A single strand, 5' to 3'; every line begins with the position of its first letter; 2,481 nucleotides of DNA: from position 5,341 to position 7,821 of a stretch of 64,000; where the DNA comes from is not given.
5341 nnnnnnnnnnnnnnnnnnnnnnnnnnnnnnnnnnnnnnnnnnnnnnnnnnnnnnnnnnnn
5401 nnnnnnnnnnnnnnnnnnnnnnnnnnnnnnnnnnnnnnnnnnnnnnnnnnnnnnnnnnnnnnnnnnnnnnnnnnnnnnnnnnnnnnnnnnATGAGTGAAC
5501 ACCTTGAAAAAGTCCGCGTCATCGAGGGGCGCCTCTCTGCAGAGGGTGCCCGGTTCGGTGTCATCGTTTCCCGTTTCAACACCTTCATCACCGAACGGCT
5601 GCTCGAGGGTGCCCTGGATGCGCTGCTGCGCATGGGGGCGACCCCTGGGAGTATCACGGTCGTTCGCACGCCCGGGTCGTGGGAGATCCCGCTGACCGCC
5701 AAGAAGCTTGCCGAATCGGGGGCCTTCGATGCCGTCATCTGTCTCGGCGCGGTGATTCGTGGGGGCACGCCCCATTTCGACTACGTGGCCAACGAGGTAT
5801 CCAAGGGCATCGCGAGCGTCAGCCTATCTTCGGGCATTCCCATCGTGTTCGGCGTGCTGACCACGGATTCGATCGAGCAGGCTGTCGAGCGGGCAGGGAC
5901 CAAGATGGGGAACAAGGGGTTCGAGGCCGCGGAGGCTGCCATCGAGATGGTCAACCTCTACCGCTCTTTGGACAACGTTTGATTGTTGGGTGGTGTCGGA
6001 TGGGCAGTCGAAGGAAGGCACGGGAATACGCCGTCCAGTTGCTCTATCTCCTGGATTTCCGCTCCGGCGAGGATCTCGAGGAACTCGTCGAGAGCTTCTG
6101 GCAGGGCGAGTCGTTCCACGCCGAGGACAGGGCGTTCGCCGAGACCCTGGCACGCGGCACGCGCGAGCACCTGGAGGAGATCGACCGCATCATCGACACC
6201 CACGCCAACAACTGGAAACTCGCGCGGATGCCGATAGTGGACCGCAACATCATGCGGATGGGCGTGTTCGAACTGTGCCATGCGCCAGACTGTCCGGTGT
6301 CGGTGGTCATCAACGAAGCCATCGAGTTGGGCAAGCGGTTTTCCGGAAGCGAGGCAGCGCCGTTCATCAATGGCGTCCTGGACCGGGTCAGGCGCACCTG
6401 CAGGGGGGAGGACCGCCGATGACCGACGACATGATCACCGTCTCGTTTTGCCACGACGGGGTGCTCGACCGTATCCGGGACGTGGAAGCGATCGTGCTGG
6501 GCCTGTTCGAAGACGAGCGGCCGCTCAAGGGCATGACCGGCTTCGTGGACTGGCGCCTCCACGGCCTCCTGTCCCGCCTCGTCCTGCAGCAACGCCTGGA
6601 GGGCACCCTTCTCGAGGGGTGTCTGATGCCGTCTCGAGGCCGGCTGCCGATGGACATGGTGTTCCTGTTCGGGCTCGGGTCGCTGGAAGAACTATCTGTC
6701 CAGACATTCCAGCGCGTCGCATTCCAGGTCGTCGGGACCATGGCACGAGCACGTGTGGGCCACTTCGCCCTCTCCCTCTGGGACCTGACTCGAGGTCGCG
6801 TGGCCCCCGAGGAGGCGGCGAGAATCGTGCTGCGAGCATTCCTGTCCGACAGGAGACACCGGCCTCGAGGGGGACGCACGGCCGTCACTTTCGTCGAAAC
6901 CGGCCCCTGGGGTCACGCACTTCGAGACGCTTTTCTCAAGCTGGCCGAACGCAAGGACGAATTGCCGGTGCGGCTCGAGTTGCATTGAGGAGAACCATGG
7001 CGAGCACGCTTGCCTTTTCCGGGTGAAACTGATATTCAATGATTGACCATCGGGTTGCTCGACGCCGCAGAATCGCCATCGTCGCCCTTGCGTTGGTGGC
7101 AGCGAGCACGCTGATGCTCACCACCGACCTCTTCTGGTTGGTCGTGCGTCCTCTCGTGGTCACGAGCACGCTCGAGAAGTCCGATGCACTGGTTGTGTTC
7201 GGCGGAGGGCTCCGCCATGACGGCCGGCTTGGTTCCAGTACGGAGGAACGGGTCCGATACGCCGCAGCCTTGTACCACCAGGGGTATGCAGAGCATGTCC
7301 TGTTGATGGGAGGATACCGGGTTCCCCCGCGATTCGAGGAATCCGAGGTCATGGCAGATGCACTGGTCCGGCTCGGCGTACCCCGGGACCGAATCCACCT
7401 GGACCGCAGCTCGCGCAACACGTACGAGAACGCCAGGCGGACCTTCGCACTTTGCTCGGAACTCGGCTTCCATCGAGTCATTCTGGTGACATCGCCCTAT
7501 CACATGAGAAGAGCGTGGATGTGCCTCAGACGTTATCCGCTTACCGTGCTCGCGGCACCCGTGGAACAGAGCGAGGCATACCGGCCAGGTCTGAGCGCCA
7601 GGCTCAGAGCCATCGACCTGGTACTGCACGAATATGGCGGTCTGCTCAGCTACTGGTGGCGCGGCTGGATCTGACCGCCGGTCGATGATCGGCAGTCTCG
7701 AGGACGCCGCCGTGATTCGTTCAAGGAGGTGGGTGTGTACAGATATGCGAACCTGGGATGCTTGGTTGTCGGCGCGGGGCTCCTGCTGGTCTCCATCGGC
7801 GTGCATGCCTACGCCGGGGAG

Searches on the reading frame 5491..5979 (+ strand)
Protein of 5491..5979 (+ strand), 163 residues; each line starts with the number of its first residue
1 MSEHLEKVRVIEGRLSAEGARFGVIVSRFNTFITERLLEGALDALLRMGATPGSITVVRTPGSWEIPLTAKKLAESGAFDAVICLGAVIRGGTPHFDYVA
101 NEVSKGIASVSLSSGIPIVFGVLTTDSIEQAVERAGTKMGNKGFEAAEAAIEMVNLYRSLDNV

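Call 20: search_protein_families(library=pfam, proteins=[window:5491-5979:+])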
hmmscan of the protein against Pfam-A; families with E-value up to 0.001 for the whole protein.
window:5491-5979:+ (163 aa): 1 family
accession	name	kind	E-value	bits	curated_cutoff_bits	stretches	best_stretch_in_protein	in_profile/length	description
PF00885.24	DMRL_synthase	-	4.6e-59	198.7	26.7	1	20-157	2-138/139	6,7-dimethyl-8-ribityllumazine synthase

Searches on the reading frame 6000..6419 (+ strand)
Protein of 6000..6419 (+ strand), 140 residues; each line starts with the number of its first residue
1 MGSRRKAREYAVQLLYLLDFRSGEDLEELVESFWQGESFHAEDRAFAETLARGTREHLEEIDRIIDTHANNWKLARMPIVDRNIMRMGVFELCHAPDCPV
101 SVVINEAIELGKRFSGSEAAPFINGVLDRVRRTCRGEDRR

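Call 20: search_protein_families(library=pfam, proteins=[window:6000-6419:+])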
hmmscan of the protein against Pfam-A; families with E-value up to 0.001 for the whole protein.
window:6000-6419:+ (140 aa): 1 family
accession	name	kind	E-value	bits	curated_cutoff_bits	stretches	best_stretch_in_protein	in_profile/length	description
PF01029.23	NusB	-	1.4e-36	126.3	23.1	1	5-132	1-133/133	NusB family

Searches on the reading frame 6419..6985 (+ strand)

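Call 20: search_protein_families(library=pfam, proteins=[window:6419-6985:+])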
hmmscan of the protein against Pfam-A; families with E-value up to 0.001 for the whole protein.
window:6419-6985:+ (189 aa): 1 family
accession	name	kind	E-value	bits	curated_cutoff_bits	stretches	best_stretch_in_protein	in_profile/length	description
PF02789.23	Peptidase_M17_N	-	2.4e-09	37.6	23.4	1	26-138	1-112/129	Cytosol aminopeptidase family, N-terminal domain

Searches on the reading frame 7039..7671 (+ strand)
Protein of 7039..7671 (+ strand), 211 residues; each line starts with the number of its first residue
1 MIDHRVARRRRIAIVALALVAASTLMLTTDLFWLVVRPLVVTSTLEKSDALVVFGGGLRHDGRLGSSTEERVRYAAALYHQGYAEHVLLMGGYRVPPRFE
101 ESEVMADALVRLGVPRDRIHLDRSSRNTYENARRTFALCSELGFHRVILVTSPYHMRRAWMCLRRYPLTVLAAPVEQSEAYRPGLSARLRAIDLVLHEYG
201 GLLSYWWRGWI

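Call 20: search_protein_families(library=pfam, proteins=[window:7039-7671:+])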
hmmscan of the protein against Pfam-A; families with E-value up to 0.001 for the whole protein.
window:7039-7671:+ (211 aa): 1 family
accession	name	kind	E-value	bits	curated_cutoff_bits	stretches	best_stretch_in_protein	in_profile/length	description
PF02698.23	DUF218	-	1.3e-32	112.9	27.6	1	49-201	1-133/133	DUF218 domain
